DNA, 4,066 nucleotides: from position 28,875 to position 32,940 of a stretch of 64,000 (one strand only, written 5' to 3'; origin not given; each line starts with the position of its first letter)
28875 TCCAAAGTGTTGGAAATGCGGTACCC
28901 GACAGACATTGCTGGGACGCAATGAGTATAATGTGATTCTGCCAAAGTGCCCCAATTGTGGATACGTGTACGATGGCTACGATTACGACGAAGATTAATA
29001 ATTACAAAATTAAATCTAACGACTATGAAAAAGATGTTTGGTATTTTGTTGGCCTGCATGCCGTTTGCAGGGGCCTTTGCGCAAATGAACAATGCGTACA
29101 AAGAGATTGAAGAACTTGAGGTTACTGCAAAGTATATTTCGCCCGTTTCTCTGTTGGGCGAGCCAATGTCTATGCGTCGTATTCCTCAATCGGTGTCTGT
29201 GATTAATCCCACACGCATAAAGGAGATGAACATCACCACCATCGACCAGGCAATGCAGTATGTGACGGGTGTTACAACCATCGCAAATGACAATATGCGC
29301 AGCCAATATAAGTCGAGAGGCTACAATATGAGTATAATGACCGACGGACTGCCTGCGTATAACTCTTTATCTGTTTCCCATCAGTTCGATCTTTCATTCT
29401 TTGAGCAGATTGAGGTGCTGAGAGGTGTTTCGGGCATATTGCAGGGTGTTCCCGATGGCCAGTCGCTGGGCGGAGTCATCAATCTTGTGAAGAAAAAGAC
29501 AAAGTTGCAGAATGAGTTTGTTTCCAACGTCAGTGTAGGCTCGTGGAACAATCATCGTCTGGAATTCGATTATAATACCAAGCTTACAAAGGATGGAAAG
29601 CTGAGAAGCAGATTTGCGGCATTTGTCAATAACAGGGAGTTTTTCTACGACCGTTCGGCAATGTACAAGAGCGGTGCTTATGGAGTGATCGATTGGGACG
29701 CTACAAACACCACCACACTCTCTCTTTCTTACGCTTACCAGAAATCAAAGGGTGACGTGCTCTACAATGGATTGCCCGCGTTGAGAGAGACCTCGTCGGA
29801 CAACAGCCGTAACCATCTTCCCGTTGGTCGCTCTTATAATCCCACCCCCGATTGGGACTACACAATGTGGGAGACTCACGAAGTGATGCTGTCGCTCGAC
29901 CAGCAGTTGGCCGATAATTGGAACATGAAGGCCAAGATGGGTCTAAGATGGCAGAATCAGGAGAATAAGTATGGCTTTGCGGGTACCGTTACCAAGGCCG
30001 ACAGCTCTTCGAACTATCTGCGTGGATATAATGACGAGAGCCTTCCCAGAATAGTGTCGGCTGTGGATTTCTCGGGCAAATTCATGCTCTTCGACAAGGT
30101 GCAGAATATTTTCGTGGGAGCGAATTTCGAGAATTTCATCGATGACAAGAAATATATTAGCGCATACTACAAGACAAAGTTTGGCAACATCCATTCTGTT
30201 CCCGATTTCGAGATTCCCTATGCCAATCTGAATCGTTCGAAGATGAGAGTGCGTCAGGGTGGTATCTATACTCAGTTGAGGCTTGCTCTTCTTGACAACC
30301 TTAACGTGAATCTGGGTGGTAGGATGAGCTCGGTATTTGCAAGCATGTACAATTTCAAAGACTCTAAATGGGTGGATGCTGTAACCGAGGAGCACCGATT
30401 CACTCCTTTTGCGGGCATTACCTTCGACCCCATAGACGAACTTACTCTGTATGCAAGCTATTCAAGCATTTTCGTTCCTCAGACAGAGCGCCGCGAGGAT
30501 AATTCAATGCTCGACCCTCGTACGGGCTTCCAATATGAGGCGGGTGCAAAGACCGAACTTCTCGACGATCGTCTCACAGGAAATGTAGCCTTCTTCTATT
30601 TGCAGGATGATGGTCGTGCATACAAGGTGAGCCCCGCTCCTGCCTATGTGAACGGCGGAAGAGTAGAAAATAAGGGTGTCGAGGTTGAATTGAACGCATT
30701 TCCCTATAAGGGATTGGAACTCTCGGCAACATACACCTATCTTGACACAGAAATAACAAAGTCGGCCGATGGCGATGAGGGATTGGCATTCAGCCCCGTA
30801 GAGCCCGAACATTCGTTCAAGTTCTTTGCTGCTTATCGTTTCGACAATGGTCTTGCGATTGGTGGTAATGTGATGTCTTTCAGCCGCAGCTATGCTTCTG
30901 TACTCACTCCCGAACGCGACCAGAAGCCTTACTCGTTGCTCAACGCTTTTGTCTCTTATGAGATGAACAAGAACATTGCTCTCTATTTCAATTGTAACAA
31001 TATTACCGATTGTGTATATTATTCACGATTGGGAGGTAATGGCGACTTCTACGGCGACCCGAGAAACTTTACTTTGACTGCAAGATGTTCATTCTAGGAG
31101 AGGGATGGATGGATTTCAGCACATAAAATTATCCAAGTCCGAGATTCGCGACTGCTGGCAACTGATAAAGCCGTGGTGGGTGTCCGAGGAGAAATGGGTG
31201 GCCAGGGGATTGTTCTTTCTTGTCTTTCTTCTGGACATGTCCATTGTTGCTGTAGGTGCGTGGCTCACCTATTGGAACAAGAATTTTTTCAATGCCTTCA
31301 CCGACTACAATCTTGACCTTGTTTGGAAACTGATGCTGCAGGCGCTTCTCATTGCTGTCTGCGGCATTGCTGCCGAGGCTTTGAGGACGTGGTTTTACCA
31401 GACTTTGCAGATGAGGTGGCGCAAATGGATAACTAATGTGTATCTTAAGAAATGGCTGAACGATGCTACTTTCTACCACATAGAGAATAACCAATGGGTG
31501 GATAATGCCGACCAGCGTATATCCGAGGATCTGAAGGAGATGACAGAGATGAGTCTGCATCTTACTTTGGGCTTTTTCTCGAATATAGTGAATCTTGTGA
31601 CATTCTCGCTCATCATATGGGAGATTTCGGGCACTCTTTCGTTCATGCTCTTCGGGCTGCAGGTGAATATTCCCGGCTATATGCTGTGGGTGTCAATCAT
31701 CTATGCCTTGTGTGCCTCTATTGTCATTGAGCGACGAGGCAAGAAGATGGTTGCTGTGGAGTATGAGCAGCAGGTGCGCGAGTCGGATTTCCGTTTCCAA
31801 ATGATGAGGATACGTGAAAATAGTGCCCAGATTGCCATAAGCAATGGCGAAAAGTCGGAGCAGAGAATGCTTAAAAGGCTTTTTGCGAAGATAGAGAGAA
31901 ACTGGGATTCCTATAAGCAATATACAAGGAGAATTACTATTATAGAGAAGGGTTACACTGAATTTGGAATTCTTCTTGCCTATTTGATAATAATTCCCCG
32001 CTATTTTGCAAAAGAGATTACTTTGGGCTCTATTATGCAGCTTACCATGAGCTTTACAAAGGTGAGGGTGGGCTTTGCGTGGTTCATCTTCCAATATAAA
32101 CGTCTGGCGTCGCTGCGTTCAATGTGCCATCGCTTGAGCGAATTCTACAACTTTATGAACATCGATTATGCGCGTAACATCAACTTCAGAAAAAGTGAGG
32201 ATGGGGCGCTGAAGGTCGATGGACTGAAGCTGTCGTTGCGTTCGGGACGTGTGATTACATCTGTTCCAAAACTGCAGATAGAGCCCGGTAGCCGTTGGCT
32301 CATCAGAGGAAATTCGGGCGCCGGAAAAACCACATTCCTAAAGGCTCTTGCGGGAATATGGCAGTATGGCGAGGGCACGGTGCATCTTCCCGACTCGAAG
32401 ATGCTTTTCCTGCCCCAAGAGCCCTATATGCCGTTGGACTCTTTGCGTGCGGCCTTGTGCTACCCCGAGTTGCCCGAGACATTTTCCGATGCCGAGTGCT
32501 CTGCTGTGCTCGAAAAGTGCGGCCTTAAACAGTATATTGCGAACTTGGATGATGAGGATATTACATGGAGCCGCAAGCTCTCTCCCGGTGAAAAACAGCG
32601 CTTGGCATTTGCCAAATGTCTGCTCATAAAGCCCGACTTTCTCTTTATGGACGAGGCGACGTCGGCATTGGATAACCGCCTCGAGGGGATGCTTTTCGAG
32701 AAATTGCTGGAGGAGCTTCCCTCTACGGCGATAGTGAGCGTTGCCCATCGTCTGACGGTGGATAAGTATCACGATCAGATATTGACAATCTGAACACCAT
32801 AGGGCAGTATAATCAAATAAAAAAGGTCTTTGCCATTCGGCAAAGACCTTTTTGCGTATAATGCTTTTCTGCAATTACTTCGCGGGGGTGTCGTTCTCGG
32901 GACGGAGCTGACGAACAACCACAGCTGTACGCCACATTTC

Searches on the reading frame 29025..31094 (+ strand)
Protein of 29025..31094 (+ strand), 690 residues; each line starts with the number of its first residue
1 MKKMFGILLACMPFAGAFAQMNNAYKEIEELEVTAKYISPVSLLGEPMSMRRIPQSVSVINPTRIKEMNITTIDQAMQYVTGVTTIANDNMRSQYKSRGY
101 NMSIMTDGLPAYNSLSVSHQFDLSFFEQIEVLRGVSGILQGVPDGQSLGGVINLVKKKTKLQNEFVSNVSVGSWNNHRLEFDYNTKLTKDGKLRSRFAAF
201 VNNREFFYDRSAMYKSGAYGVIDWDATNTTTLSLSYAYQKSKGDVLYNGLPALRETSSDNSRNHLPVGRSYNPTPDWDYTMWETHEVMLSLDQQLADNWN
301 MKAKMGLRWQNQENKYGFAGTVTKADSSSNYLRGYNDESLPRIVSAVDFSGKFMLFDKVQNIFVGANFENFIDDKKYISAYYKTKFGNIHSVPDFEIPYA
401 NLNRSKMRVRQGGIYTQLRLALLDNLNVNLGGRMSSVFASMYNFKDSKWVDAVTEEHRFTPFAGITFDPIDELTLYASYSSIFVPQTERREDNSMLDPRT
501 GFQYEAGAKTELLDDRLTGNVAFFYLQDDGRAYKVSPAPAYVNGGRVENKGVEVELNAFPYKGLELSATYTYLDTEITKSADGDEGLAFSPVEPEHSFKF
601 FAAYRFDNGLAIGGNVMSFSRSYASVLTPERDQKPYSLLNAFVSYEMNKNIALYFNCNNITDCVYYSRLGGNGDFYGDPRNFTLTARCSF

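Call 19: search_protein_families(library=pfam, proteins=[window:29025-31094:+], max_evalue=0.001)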
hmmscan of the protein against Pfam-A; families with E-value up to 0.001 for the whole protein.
window:29025-31094:+ (690 aa): 2 families
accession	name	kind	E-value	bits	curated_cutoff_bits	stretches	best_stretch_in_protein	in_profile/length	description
PF00593.30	TonB_dep_Rec_b-barrel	-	3.8e-46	159.3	27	1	224-660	2-436/436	TonB dependent receptor-like, beta-barrel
PF07715.20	Plug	-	3.5e-14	53.6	23.9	1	51-141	3-100/107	TonB-dependent Receptor Plug Domain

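Call 20: search_protein_families(library=ncbifam, proteins=[window:29025-31094:+], max_evalue=0.001)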
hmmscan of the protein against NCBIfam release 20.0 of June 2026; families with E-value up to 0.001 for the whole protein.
window:29025-31094:+ (690 aa): 17 families
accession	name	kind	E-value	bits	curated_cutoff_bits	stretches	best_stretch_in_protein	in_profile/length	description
TIGR01783.1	TonB-siderophor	subfamily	1.9e-92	311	223.5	1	53-690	2-649/649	TonB-dependent siderophore receptor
NF007447.0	PRK10003.1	equivalog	9.7e-85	285.3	666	1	48-690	74-727/727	ferric-rhodotorulic acid/ferric-coprogen receptor FhuE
NF049960.1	siderphRecptFauA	equivalog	1.6e-76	258.2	900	1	44-690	68-727/727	TonB-dependent alcaligin siderophore receptor FauA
NF010651.0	PRK14050.1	equivalog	6e-40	137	884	1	48-685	74-725/730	TonB-dependent siderophore receptor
NF047944.1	FoxamRcptFoxA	equivalog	4e-36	124.6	1300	1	27-665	30-671/697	ferrioxamine B receptor FoxA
NF007465.0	PRK10044.1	equivalog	3e-34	118.3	803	1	49-687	75-723/726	ferrichrome porin FhuA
NF007349.0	PRK09840.1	equivalog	2.5e-27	95.2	686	2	492-690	557-760/760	catecholate siderophore receptor Fiu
NF010650.0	PRK14049.1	equivalog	1.8e-24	86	904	1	50-645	79-679/729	ferrioxamine B receptor precursor protein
TIGR01785.1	TonB-hemin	subfamily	3.3e-18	65.5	316.85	2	405-690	359-677/677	TonB-dependent heme/hemoglobin receptor family protein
TIGR01786.1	TonB-hemlactrns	subfamily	1.5e-16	59.9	323.75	1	194-690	226-719/719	TonB-dependent hemoglobin/transferrin/lactoferrin family receptor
NF050067.1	TonBEntbctnRecCfrA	equivalog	2.5e-11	42.6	1200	1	542-662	539-659/698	TonB-dependent ferric enterobactin receptor CfrA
TIGR01779.1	TonB-B12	equivalog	6.4e-09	34.9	599.7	0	57-192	49-189/614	TonB-dependent vitamin B12 receptor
NF010010.0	PRK13483.1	equivalog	2.6e-07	29.1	927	0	8-171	14-175/660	ligand-gated channel protein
NF049944.1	TonB_dep_PUIUD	equivalog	2.2e-05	23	850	0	414-605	396-604/686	TonB-dependent receptor, PUIUD motif-type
NF053590.1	TonB_dep_TOL0244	equivalog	3.6e-05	22.6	645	0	46-195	21-177/604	TOL_0244 family TonB-dependent receptor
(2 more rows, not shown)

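Call 62: search_solved_structures(query=window:29025-31094:+, max_evalue=1e-10)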
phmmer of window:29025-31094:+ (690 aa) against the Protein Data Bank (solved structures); distinct sequences matched with E-value up to 1e-10: 25.
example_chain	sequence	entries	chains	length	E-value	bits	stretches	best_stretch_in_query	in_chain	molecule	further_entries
1xkw_A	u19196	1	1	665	2.9e-70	240.5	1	41-690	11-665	Fe(III)-pyochelin receptor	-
6e4v_A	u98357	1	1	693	3.1e-69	237.1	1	47-688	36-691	FhuE receptor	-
1xkh_A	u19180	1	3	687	8.4e-60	205.9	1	48-690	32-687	Ferripyoverdine receptor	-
2iah_A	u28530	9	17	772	1.6e-59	205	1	48-690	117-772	Ferripyoverdine receptor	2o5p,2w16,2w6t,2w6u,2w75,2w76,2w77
5odw_A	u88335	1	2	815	1.9e-59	204.8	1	48-690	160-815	Ferripyoverdine receptor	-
3efm_A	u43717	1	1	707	1.7e-51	178.5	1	43-689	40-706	Ferric alcaligin siderophore receptor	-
6i96_A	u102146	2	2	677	2.9e-33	118.2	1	51-688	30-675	Metal-pseudopaline receptor CntO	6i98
6i97_A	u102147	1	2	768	6.3e-33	117.1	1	51-688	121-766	Metal-pseudopaline receptor CntO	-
6z8a_A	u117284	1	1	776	6.5e-33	117.1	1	51-688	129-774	Ferrioxamine receptor FoxA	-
8b43_A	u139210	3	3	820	7.8e-33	116.8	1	51-688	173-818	Metal-pseudopaline receptor CntO | Ferrioxamine receptor FoxA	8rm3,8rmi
5fp1_A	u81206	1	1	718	1.7e-27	99.2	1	53-668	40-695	TONB-DEPENDENT SIDEROPHORE RECEPTOR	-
3qlb_A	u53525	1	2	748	5.1e-24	87.7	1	398-667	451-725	Enantio-pyochelin receptor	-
2fcp_A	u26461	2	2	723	1.1e-19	73.3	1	397-687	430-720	PROTEIN (FERRIC HYDROXAMATE UPTAKE RECEPTOR) | FhuA iron-ferrichrome transporter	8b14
1fcp_A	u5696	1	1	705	1.2e-19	73.3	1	397-687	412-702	PROTEIN (FERRIC HYDROXAMATE UPTAKE RECEPTOR)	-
1qff_A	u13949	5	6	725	1.7e-19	72.7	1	397-687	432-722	FERRIC HYDROXAMATE UPTAKE RECEPTOR | PROTEIN (FERRIC HYDROXAMATE UPTAKE RECEPTOR) | FERRIC HYDROXAMATE RECEPTOR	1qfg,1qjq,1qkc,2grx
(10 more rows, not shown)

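Call 70: find_related_loci(query=A3, collection=metagenome_contigs, flank=10000)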
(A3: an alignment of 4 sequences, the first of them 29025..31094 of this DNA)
Query A3 (690 aa) in metagenome_contigs; peptide patterns used: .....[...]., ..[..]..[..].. (x = any residue, [..] = any of these).
179 stretches matched a pattern; 5 encode a relative of the query (tblastn E <= 1e-3); 5 distinct loci.
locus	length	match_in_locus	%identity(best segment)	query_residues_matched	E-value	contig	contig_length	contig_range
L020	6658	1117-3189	73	1-690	0e+0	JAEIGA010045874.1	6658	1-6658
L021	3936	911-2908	71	28-690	0e+0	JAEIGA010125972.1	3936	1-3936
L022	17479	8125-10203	67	1-690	0e+0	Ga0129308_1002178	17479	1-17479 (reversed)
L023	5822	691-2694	65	28-690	0e+0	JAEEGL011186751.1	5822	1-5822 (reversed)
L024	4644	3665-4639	72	1-323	2e-158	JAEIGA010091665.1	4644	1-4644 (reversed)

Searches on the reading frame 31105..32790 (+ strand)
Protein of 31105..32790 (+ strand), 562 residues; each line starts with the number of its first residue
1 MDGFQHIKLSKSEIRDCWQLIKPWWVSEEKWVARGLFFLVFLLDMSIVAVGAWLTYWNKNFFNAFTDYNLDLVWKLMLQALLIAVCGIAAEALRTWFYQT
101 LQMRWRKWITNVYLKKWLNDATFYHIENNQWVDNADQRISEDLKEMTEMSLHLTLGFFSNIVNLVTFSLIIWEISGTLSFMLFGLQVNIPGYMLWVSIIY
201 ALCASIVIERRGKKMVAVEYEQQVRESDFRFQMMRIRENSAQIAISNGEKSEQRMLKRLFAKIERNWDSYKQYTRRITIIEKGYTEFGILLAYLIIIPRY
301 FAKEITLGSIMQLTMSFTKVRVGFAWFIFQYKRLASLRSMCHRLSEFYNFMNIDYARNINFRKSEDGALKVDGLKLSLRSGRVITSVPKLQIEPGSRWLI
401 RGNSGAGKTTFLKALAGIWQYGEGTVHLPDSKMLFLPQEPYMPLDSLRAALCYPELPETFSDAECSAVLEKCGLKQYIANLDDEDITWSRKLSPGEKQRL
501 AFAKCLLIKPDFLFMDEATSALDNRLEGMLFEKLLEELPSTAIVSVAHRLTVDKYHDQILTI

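Call 19: search_protein_families(library=pfam, proteins=[window:31105-32790:+], max_evalue=0.001)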
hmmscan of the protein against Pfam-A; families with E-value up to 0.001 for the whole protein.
window:31105-32790:+ (562 aa): 3 families
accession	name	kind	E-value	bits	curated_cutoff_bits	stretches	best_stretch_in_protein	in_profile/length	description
PF06472.20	ABC_membrane_2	-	2e-40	139.3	24.4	1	27-301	7-269/269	ABC transporter transmembrane region 2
PF05992.17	SbmA_BacA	-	1.7e-27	97.2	24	1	30-348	6-311/315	SbmA/BacA-like family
PF00005.33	ABC_tran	-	6.3e-18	66.1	25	1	389-520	5-137/137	ABC transporter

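Call 20: search_protein_families(library=ncbifam, proteins=[window:31105-32790:+], max_evalue=0.001)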
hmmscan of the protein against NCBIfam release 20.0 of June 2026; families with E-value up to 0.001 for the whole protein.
window:31105-32790:+ (562 aa): 168 families (the best 25 are shown)
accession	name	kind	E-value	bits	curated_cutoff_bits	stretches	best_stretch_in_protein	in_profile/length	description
TIGR00954.1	3a01203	subfamily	1.8e-46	158.8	918.9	2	365-561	449-651/660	peroxysomal long chain fatty acyl transporter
NF009036.0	PRK12369.1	equivalog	8.6e-32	110.8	385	1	30-352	13-323/326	putative transporter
TIGR02857.1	CydD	equivalog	1.1e-26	93.9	435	1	364-561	317-528/529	thiol reductant ABC exporter subunit CydD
NF008364.0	PRK11160.1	equivalog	2.8e-24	85.7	630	1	161-561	138-546/575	heme ABC transporter ATP-binding protein/permease CydC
TIGR03797.1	NHLM_micro_ABC2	equivalog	6.1e-24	84.5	709.4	2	490-560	587-655/686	NHLP bacteriocin export ABC transporter permease/ATPase subunit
TIGR02868.1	CydC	equivalog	7.7e-24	84.2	329.05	1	365-550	331-530/530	thiol reductant ABC exporter subunit CydC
TIGR03375.1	type_I_sec_LssB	subfamily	1.3e-22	79.9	693.1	1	184-560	280-672/696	type I secretion system permease/ATPase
TIGR01193.1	bacteriocin_ABC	subfamily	4.9e-21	74.9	523.85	1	304-561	408-680/708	peptide cleavage/export ABC transporter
NF045998.1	cleave_ABC_plasm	equivalog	2.1e-20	72.6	500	1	36-548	154-659/673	Mbov_0121 family peptidase domain-containing ABC transporter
NF008306.0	PRK11098.1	equivalog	9.1e-20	71.3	492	1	33-357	92-403/413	peptide antibiotic transporter SbmA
TIGR00958.1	3a01208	subfamily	6.3e-19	67.7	874.6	1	390-561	502-685/711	antigen peptide transporter 2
NF050066.1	LPSTprtrPglK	equivalog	1e-18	67.1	1000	1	44-560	38-553/558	BC-type lipopolysaccharide transporter PglK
TIGR03796.1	NHLM_micro_ABC1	equivalog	1.7e-18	66.2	853.3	2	489-560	613-682/710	NHLP family bacteriocin export ABC transporter peptidase/permease/ATPase subunit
NF000355.4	ribo_prot_ABC_F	equivalog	4.8e-18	65.3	380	1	369-548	314-484/499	ribosomal protection-like ABC-F family protein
TIGR03608.1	L_ocin_972_ABC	subfamily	6.5e-18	65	254.85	2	449-562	99-206/206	putative bacteriocin export ABC transporter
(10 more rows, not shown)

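Call 61: search_solved_structures(query=window:31105-32790:+, max_evalue=1e-10)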
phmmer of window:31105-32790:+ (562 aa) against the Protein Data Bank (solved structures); distinct sequences matched with E-value up to 1e-10: 156 (the best 60 are shown).
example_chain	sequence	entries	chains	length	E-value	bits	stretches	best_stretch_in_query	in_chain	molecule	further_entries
6tqe_A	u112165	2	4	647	9e-72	245.7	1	92-560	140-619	ABC transporter ATP-binding protein/permease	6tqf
9wfg_A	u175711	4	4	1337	1.9e-42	148.9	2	92-561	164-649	ABC transporter D family member 1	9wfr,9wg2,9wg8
9wfu_A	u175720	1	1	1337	4.6e-42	147.6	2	92-561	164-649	ABC transporter D family member 1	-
24ve_A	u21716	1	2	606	8.9e-33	116.9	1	383-560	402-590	Lysosomal cobalamin transporter ABCD4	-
24vc_A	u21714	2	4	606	2.1e-32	115.7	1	383-560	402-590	Lysosomal cobalamin transporter ABCD4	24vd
6jbj_A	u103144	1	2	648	2.8e-32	115.3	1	383-560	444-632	ATP-binding cassette sub-family D member 4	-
7vwc_A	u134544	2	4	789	1.4e-28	103.1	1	373-560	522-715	Peroxisomal Membrane Protein related,ATP-binding cassette sub-family D member 1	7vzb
7rr9_A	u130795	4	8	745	1.4e-28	103.1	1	373-560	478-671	ATP-binding cassette sub-family D member 1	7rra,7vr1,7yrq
7x07_A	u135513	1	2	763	1.5e-28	103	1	373-560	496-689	ATP-binding cassette sub-family D member 1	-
7shn_A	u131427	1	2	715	3.2e-28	101.9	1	373-560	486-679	ATP-binding cassette sub-family D member 1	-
7vx8_B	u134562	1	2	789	3.5e-28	101.8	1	373-560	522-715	Peroxisomal Membrane Protein related,ATP-binding cassette sub-family D member 1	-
7xec_A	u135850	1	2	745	3.7e-28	101.7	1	373-560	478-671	ATP-binding cassette sub-family D member 1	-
7shm_A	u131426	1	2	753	3.8e-28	101.7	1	373-560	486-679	ATP-binding cassette sub-family D member 1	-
7x0t_A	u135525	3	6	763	4e-28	101.6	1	373-560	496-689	ATP-binding cassette sub-family D member 1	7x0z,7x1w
8z9x_B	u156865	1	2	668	1.1e-25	93.5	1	366-560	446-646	ATP-binding cassette sub-family D member 3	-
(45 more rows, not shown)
